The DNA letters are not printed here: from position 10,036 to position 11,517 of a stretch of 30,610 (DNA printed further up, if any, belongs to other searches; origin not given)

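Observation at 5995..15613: Hybrid two-component sensor adjacent to a cluster of four cytoplasmic clan GH-A hydrolases (three GH1-like paralogs plus one GH5-like) with no SusC/SusD in the window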

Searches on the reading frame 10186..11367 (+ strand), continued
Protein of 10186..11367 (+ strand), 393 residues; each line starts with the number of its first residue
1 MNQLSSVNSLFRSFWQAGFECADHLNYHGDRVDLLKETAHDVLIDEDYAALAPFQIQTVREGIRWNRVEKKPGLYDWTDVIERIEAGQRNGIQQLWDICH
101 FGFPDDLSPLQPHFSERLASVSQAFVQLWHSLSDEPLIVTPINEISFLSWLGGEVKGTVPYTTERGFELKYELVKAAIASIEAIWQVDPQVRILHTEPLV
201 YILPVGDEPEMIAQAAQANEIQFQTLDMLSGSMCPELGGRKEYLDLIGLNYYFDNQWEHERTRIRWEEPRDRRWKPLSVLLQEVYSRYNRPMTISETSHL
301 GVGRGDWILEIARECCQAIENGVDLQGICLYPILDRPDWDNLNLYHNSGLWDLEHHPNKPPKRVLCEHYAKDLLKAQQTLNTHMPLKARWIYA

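Call 53: search_protein_families(library=pfam, proteins=[L001:7442-8695:+, L001:8732-9934:+], max_evalue=0.01)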
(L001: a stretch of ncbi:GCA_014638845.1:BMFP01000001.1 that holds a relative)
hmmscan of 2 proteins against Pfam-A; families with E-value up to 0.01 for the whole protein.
L001:7442-8695:+ (417 aa): 3 families
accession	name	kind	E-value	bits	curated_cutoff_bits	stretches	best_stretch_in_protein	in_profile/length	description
PF13692.12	Glyco_trans_1_4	-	8.2e-11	42.8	27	1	240-374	2-141/142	Glycosyl transferases group 1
PF00534.26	Glycos_transf_1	-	1.1e-05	25.5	26.4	1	256-379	33-162/172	Glycosyl transferases group 1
PF13524.12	Glyco_trans_1_2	-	0.00016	22.1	25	1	256-380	5-119/144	Glycosyl transferase-like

L001:8732-9934:+ (400 aa): 7 families
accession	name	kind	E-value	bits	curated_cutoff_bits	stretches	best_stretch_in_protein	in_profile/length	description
PF03275.19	GLF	-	1.3e-79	267.1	26.3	1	147-343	1-203/203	UDP-galactopyranose mutase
PF13450.12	NAD_binding_8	-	2.7e-18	66.4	21.9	1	6-71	1-65/68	NAD(P)-binding Rossmann-like domain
PF01266.30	DAO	-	0.00027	21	27.9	1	3-40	1-38/353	FAD dependent oxidoreductase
PF13454.12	NAD_binding_9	-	0.0003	21.3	21.8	1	6-51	2-50/155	FAD-NAD(P)-binding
PF00070.33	Pyr_redox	-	0.0022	18.9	22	0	5-44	3-40/82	Pyridine nucleotide-disulphide oxidoreductase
PF07992.20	Pyr_redox_2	-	0.0022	17.9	26.1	1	3-38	2-36/291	Pyridine nucleotide-disulphide oxidoreductase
PF02254.24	TrkA_N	-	0.0079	16.9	23.8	0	4-40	1-36/116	TrkA-N domain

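Call 57: fold_search(model_id=the predicted structure, library=pdb)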
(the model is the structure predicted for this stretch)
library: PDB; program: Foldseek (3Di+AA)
matches with E <= 10: 1811; with E <= 0.001: 827
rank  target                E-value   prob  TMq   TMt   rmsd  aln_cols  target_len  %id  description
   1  6wgd_C                1.0e-17  1.00  0.71  0.62   6.1       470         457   14  Crystal structure of a 6-phospho-beta-glucosidase from Bacillus licheniformis (released 2020-11-25)
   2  1oim_B                1.2e-17  1.00  0.71  0.64   6.6       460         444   16  Family 1 b-glucosidase from Thermotoga maritima (released 2003-11-25)
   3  1oif_B                1.8e-17  1.00  0.71  0.64   6.2       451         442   15  Family 1 b-glucosidase from Thermotoga maritima (released 2003-11-25)
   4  2cbu_B                1.9e-17  1.00  0.71  0.64   5.6       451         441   14  Beta-glucosidase from Thermotoga maritima in complex with castanospermine (released 2006-02-03)
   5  5okb_D                2.1e-17  1.00  0.74  0.65   5.6       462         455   18  High resolution structure of native Gan1D, a putative 6-phospho-beta-galactosidase from Geobacillus stearothermophilus (released 2017-10-18)
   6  5ok7_A                2.3e-17  1.00  0.73  0.63   5.7       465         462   17  Conservatively refined structure of Gan1D-E170Q, a catalytic mutant of a putative 6-phospho-beta-galactosidase from Ge (released 2017-10-18)
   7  6z1m_C                2.5e-17  1.00  0.69  0.65   5.9       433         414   18  Structure of an Ancestral glycosidase (family 1) bound to heme (released 2020-07-22)
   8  2ces_B                2.6e-17  1.00  0.74  0.67   5.1       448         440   15  Beta-glucosidase from Thermotoga maritima in complex with glucoimidazole (released 2006-09-27)
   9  1od0_B                2.8e-17  1.00  0.71  0.64   6.3       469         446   15  Family 1 b-glucosidase from Thermotoga maritima (released 2003-03-06)
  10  4gze_F                3.3e-17  1.00  0.75  0.64   5.9       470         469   14  Crystal structure of 6-phospho-beta-glucosidase from Lactobacillus plantarum (apo form) (released 2012-09-26)
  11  1oin_A                3.7e-17  1.00  0.72  0.64   5.8       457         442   14  Family 1 b-glucosidase from Thermotoga maritima (released 2003-11-25)
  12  1oin_B                4.2e-17  1.00  0.65  0.59   5.7       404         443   16  Family 1 b-glucosidase from Thermotoga maritima (released 2003-11-25)
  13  7bbs_A                4.4e-17  1.00  0.73  0.64   5.7       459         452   16  Structure of Bg10: an alcohol-tolerant and glucose-stimulated B-glucosidase (released 2022-01-12)
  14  4zfm_A                4.4e-17  1.00  0.73  0.63   5.6       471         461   17  Structure of Gan1D-E170Q in complex with cellobiose-6-phosphate (released 2016-06-29)
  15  5ns6_A                4.7e-17  1.00  0.74  0.67   5.4       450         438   16  Crystal structure of beta-glucosidase BglM-G1 from marine metagenome (released 2018-08-08)
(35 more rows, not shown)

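Call 72: search_protein_families(library=ncbifam, proteins=[L001:7442-8695:+, L001:8732-9934:+], max_evalue=0.00001)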
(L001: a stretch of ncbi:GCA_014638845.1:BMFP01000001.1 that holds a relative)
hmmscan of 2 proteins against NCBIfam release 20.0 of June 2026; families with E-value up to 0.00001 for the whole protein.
L001:7442-8695:+ (417 aa): 1 family
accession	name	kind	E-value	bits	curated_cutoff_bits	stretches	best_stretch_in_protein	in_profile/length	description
NF047676.1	TeichurnBiosyTuaH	equivalog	1.8e-22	79.8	550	1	123-403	85-382/384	teichuronic acid biosynthesis protein TuaH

L001:8732-9934:+ (400 aa): 8 families
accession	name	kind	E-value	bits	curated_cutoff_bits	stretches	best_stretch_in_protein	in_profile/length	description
TIGR00031.1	UDP-GALP_mutase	equivalog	3.3e-120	401.5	303.75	1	1-359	1-375/378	UDP-galactopyranose mutase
NF005547.0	PRK07208.1-3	equivalog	2e-16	59.8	380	1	5-166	8-173/465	hypothetical protein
NF005548.0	PRK07208.1-4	equivalog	1.1e-13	50.7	389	1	5-166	7-168/488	hypothetical protein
NF005546.0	PRK07208.1-2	equivalog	1.6e-12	46.8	418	1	94-166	130-201/527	hypothetical protein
NF005545.0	PRK07208.1-1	equivalog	1.8e-12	46.4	451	1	3-164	9-170/504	hypothetical protein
NF005549.0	PRK07208.1-5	equivalog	6.1e-06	24.9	587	0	95-166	132-201/534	hypothetical protein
NF002550.0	PRK02106.1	subfamily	7.4e-06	24.8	605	1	2-32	6-36/563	choline dehydrogenase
NF008519.0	PRK11445.1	equivalog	9.3e-06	25.1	303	0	1-43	3-43/355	FAD-binding protein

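Call 75: search_protein_representatives(alignment_id=A1)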
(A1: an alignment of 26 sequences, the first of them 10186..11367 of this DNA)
Query: 26 sequences, 395 profile positions. Proteins with E-value up to 0.001 (for the whole library): 2299; up to 1e-10: 1299; up to 1e-30: 400. The best 150 are listed.
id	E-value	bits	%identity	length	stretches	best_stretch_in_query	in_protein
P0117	1.3e-207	705.7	-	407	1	4-392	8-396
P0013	1.3e-184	630.0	-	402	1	5-390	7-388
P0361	3.3e-156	536.5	-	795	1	13-387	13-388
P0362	1.5e-146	504.7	-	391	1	7-389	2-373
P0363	1.3e-141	488.5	-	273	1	5-261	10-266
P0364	1.1e-127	442.6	-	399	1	7-384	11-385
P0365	2.0e-125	435.1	-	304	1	83-383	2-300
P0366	1.9e-120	418.8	-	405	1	6-382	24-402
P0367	4.6e-113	394.5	-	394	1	6-384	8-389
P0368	7.5e-110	383.9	-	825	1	7-391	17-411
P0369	1.2e-109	383.2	-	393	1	6-384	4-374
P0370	1.3e-109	383.1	-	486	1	5-387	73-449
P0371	3.1e-108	378.5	-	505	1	32-387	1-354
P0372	7.0e-108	377.4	-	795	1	7-389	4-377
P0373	3.2e-107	375.2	-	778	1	7-388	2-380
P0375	4.0e-106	371.6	-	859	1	5-383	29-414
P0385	4.8e-101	354.9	-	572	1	6-381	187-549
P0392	4.8e-98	345.0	-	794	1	7-346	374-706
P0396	6.2e-97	341.3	-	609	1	6-360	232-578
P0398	2.1e-96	339.6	-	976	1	8-379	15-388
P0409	4.4e-94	332.0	-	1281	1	14-382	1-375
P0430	6.7e-89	314.9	-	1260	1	14-388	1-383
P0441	2.0e-84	300.1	-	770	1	6-331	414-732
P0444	2.0e-83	296.8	-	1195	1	7-360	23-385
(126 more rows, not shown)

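Call 76: search_protein_families(library=pfam, proteins=[P0361, P0368, P0375, P0392, P0398, P0409, P0444, P0385, P0396, P0441], max_evalue=0.0001)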
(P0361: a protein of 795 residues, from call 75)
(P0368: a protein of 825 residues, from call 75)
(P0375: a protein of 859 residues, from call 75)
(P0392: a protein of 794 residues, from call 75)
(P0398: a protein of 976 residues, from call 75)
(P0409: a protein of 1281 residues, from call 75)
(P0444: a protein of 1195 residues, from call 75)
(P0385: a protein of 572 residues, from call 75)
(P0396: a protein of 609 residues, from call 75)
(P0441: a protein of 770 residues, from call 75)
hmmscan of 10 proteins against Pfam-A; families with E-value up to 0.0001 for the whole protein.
P0361 (795 aa): 1 family
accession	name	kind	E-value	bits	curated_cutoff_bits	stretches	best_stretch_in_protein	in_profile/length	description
PF13692.12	Glyco_trans_1_4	-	2.3e-06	28.4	27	1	619-738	19-141/142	Glycosyl transferases group 1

P0368 (825 aa): 3 families
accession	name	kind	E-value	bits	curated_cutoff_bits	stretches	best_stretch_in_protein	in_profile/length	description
PF13692.12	Glyco_trans_1_4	-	7.8e-11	42.8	27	1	636-752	20-141/142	Glycosyl transferases group 1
PF13524.12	Glyco_trans_1_2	-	1.3e-06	28.9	25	1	636-782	5-143/144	Glycosyl transferase-like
PF00534.26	Glycos_transf_1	-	7.9e-06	26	26.4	1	637-764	37-167/172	Glycosyl transferases group 1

P0375 (859 aa): 0 families

P0392 (794 aa): 2 families
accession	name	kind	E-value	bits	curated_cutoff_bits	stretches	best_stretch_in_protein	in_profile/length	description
PF13692.12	Glyco_trans_1_4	-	2.3e-20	73.7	27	1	174-328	2-142/142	Glycosyl transferases group 1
PF00534.26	Glycos_transf_1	-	1.1e-19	71.1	26.4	1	163-330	5-160/172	Glycosyl transferases group 1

P0398 (976 aa): 1 family
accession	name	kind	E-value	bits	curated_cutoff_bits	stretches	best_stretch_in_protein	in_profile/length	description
PF13450.12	NAD_binding_8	-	6.6e-07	30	21.9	1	608-663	1-61/68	NAD(P)-binding Rossmann-like domain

P0409 (1281 aa): 4 families
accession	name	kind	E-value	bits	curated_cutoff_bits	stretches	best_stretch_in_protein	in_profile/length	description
PF13450.12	NAD_binding_8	-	1.4e-12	48.2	21.9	1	802-863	1-67/68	NAD(P)-binding Rossmann-like domain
PF13692.12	Glyco_trans_1_4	-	5e-12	46.7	27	1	594-725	2-140/142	Glycosyl transferases group 1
PF01593.30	Amino_oxidase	-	8e-12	45.6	19.8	1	808-1256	2-441/443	Flavin containing amine oxidoreductase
PF13524.12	Glyco_trans_1_2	-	2.5e-05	24.7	25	1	610-756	5-143/144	Glycosyl transferase-like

P0444 (1195 aa): 2 families
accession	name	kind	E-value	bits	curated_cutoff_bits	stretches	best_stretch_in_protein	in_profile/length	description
PF13450.12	NAD_binding_8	-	1.9e-07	31.7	21.9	1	840-893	1-52/68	NAD(P)-binding Rossmann-like domain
PF13692.12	Glyco_trans_1_4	-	1.1e-05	26.2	27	1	645-738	24-115/142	Glycosyl transferases group 1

P0385 (572 aa): 0 families

P0396 (609 aa): 0 families

P0441 (770 aa): 4 families
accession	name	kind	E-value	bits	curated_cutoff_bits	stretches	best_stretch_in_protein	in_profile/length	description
PF00534.26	Glycos_transf_1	-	4.7e-31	108.1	26.4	1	212-379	5-170/172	Glycosyl transferases group 1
PF13692.12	Glyco_trans_1_4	-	7.2e-31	107.8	27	1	223-367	2-142/142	Glycosyl transferases group 1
PF20706.3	GT4-conflict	-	8.7e-09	35.3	26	1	205-389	187-379/385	Family 4 Glycosyltransferase in conflict systems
PF13524.12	Glyco_trans_1_2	-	6.7e-06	26.6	25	1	252-396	13-143/144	Glycosyl transferase-like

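Call 77: list_cluster_members(proteins=[P0361, P0368, P0409, P0444, P0392, P0441, P0375, P0398, P0430, P0372])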
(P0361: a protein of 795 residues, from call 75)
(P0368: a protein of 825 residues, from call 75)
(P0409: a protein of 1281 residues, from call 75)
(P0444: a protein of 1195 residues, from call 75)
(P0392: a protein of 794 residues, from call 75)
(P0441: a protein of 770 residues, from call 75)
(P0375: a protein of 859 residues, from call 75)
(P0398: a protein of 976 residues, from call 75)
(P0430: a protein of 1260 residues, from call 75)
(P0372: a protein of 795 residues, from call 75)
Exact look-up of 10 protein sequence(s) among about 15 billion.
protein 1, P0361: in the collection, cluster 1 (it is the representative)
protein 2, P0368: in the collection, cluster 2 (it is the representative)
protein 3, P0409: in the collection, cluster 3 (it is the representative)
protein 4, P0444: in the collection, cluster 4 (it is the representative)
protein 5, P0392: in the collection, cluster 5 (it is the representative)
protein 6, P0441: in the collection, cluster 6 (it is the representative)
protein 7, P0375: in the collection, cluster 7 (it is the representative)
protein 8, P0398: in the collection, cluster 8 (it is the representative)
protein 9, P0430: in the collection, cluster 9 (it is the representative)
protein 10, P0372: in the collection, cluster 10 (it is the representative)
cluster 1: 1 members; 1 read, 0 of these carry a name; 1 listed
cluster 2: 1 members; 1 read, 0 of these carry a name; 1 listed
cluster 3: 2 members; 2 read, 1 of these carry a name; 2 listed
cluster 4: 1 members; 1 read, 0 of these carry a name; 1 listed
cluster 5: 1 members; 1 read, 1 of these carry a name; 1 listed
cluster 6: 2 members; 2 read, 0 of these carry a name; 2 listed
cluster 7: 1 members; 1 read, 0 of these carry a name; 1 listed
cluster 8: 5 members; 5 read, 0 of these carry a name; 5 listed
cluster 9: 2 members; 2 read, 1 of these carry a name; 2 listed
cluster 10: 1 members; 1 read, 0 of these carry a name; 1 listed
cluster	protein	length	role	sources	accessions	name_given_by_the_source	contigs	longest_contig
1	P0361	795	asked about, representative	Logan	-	-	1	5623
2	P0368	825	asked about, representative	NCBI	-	-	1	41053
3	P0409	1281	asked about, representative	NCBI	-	-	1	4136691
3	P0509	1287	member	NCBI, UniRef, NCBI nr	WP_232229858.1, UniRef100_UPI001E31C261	NAD(P)-binding protein [Polaromonas glacialis] | NAD(P)-binding protein n=1 Tax=Polaromonas glacialis TaxID=866564 RepID=UPI001E31C261 | glycosyltransferase [Polaromonas glacialis]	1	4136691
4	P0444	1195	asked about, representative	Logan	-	-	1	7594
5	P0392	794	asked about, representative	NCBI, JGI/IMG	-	glycosyltransferase involved in cell wall biosynthesis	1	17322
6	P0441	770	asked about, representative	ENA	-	-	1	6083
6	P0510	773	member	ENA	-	-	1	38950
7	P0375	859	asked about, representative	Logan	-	-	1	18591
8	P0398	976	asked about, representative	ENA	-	-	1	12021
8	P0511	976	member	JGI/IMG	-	-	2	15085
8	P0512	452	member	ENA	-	-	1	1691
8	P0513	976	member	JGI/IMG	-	-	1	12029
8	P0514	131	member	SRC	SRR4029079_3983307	-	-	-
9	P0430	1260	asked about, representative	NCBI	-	-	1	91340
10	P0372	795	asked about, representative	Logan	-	-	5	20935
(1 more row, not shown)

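Call 81: search_protein_families(library=padloc, proteins=[window:10186-11367:+], max_evalue=0.001)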
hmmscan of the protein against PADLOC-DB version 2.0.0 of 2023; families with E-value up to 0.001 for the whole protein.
window:10186-11367:+ (393 aa): 0 families
